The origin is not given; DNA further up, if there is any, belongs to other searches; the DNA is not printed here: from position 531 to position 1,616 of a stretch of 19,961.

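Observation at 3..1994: Rhs polymorphic toxin tip with an unclassified C-terminal domain and an abutting signal-peptide-bearing candidate immunity gene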

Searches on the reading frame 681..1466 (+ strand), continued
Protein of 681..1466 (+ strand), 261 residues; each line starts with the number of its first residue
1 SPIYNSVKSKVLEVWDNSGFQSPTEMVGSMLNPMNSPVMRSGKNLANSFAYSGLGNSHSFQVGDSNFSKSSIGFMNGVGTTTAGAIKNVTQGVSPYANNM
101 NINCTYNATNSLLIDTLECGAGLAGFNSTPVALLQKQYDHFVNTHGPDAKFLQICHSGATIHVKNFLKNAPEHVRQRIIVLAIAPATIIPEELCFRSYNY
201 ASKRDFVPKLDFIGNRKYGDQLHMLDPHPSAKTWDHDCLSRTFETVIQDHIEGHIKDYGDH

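Call 74: fold_search(model_id=the predicted structure, library=pdb)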
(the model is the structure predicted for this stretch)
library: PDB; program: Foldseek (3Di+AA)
matches with E <= 10: 1434; with E <= 0.001: 113
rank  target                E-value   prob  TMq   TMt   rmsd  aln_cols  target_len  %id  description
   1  4fhz                  4.4e-05  1.00  0.50  0.58   4.8       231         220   10  Crystal structure of a carboxyl esterase at 2.0 angstrom resolution (released 2012-10-03)
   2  8ais_B                5.3e-05  1.00  0.41  0.41   6.0       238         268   13  Crystal structure of cutinase PsCut from Pseudomonas saudimassiliensis (released 2023-03-08)
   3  8vb3_B                5.6e-05  1.00  0.49  0.53   5.8       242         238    7  Dienelactone hydrolase from Solimonas fluminis (released 2024-12-18)
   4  3d0k_B                7.7e-05  1.00  0.48  0.44   7.8       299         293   10  Crystal structure of the LpqC, poly(3-hydroxybutyrate) depolymerase from Bordetella parapertussis (released 2008-07-01)
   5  6ane_C                8.7e-05  1.00  0.41  0.41   8.9       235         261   12  Crystal Structure of Ideonella sakaiensis PET Hydrolase (released 2018-04-18)
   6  8vb3_A                9.8e-05  1.00  0.50  0.53   5.6       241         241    8  Dienelactone hydrolase from Solimonas fluminis (released 2024-12-18)
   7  8ais_A                1.0e-04  1.00  0.44  0.44   5.2       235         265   11  Crystal structure of cutinase PsCut from Pseudomonas saudimassiliensis (released 2023-03-08)
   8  1cub                  1.1e-04  1.00  0.38  0.47   7.1       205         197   10  CUTINASE, N172K, R196D MUTANT, MONOCLINIC CRYSTAL FORM (released 1996-07-11)
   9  4ftw                  1.3e-04  1.00  0.51  0.59   4.8       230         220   10  Crystal structure of a carboxyl esterase N110C/L145H at 2.3 angstrom resolution (released 2012-10-03)
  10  2o2g                  1.3e-04  1.00  0.46  0.54   6.0       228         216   11  Crystal structure of Dienelactone hydrolase (YP_324580.1) from Anabaena variabilis ATCC 29413 at 1.92 A resolution (released 2006-12-19)
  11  2fuk                  1.3e-04  1.00  0.43  0.50   6.2       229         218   10  Crystal structure of XC6422 from Xanthomonas campestris: a member of a/b serine hydrolase without lid at 1.6 resolution (released 2006-07-04)
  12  7yvt_C                1.5e-04  1.00  0.46  0.44   6.7       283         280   11  S-formylglutathione hydrolase from Variovorax sp. PAMC 28711 (released 2022-10-12)
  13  1xzd                  1.6e-04  1.00  0.35  0.44   7.8       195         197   12  FUSARIUM SOLANI CUTINASE MUTANT WITH SER 213 REPLACED BY CYS (released 1996-10-14)
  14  3ef3                  1.7e-04  1.00  0.41  0.51   6.9       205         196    9  cut-1a; NCN-Pt-Pincer-Cutinase Hybrid (released 2009-07-28)
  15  7l0a_A                1.7e-04  1.00  0.45  0.46   6.6       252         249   13  Crystal structure of s-formylglutathione hydrolase (FrmB) from Staphylococcus aureus, apoenzyme (released 2020-12-23)
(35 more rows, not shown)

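Call 81: find_encoding_contigs(protein=P0017, flank=4000, max_places=2)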
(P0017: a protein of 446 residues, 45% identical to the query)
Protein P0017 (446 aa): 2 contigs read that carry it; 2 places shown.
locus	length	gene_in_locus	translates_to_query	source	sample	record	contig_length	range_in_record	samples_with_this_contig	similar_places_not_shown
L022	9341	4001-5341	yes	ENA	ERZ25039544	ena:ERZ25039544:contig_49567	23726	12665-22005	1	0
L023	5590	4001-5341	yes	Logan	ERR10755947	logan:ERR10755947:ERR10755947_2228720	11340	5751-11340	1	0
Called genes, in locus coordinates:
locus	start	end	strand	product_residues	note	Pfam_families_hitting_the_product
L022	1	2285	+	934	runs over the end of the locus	PF07916:TraG_N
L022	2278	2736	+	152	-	-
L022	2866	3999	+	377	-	PF17761:DUF1016_N, PF06250:YhcG_C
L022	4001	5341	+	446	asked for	-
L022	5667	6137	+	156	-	-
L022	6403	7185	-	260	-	-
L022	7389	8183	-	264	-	-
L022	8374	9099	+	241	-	PF13808:DDE_Tnp_1_assoc, PF01609:DDE_Tnp_1 (weak)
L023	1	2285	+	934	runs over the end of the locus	PF07916:TraG_N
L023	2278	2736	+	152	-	-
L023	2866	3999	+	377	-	PF17761:DUF1016_N, PF06250:YhcG_C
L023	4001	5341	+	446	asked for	-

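Call 82: find_encoding_contigs(protein=P0020, flank=4000, max_places=2)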
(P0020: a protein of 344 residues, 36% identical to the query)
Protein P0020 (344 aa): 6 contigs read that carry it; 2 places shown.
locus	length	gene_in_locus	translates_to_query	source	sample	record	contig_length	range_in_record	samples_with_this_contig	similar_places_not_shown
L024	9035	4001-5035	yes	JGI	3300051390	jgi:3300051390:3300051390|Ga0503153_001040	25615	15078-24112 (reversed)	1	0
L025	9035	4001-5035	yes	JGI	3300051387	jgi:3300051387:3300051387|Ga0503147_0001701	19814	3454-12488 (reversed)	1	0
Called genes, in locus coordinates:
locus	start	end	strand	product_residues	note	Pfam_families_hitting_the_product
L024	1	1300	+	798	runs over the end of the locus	PF07244:POTRA, PF08478:POTRA_1 (faint), PF08479:POTRA_2 (faint), PF07244:POTRA, PF01103:Omp85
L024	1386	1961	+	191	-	PF03938:OmpH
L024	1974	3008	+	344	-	PF04613:LpxD, PF25087:GMPPB_C (weak), PF25084:LbH_EIF2B, PF00132:Hexapep, PF25087:GMPPB_C, PF00132:Hexapep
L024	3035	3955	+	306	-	PF01544:CorA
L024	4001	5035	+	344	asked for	-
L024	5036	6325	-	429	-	PF00364:Biotin_lipoyl, PF02817:E3_binding, PF00198:2-oxoacid_dh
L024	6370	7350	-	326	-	PF02779:Transket_pyr, PF02780:Transketolase_C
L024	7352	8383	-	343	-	PF00676:E1_dh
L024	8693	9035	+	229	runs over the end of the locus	PF00929:RNase_T, PF13482:RNase_H_2, PF12843:QSregVF_b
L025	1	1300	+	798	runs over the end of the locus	PF07244:POTRA, PF08478:POTRA_1 (faint), PF08479:POTRA_2 (faint), PF07244:POTRA, PF01103:Omp85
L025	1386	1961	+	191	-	PF03938:OmpH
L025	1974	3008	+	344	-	PF04613:LpxD, PF25087:GMPPB_C (weak), PF25084:LbH_EIF2B, PF00132:Hexapep, PF25087:GMPPB_C, PF00132:Hexapep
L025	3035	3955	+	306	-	PF01544:CorA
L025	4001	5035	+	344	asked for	-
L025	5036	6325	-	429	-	PF00364:Biotin_lipoyl, PF02817:E3_binding, PF00198:2-oxoacid_dh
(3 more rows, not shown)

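Call 83: find_encoding_contigs(protein=P0188, flank=4000, max_places=2)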
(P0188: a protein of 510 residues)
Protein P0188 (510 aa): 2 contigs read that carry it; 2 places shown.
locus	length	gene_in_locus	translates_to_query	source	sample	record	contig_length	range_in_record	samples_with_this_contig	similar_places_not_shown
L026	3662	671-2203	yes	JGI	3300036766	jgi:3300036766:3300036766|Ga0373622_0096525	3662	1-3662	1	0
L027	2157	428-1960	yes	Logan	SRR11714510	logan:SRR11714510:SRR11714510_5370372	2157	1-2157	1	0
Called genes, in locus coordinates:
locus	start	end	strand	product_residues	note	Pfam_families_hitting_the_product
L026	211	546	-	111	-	PF00893:Multi_Drug_Res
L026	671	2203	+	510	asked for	-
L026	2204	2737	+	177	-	-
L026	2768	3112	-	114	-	-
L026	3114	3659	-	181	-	-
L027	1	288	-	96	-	?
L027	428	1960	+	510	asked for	-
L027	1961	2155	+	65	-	?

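Call 86: list_cluster_members(proteins=[P0143, P0146, P0151, P0157, P0174, P0182, P0186, P0193, P0020, P0017])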
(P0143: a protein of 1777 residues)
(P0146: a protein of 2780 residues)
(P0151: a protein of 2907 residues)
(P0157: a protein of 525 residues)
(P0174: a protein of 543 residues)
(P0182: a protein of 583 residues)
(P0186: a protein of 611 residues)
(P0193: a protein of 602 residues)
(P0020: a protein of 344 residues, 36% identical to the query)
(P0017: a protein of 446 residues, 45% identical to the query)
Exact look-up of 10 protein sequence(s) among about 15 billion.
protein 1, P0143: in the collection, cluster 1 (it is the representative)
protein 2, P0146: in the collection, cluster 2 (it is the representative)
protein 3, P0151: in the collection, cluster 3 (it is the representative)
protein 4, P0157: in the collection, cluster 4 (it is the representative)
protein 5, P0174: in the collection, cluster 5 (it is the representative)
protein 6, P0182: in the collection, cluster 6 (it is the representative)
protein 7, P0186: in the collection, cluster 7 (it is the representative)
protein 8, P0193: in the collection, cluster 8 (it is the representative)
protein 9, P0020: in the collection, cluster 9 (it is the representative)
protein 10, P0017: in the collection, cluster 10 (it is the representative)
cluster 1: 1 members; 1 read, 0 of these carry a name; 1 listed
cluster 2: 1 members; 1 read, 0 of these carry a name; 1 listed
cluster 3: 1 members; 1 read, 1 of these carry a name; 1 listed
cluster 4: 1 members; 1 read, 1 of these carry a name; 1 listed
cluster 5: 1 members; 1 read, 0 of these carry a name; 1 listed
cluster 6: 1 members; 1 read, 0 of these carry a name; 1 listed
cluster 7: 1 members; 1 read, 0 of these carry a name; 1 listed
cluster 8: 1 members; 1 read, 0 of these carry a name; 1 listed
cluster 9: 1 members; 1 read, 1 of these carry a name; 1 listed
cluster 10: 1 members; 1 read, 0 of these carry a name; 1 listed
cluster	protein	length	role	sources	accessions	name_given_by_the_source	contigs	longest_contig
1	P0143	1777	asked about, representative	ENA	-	-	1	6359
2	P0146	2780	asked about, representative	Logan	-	-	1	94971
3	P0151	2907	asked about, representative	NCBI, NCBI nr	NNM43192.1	MAG: hypothetical protein HKM07_02490 [Chlamydiae bacterium] | hypothetical protein [Chlamydiota bacterium]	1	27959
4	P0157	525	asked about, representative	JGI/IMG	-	hypothetical protein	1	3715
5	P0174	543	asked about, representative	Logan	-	-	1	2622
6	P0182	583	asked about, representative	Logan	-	-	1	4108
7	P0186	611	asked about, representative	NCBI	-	-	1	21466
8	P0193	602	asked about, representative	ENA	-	-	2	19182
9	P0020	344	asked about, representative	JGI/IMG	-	hypothetical protein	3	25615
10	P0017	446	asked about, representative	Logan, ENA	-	-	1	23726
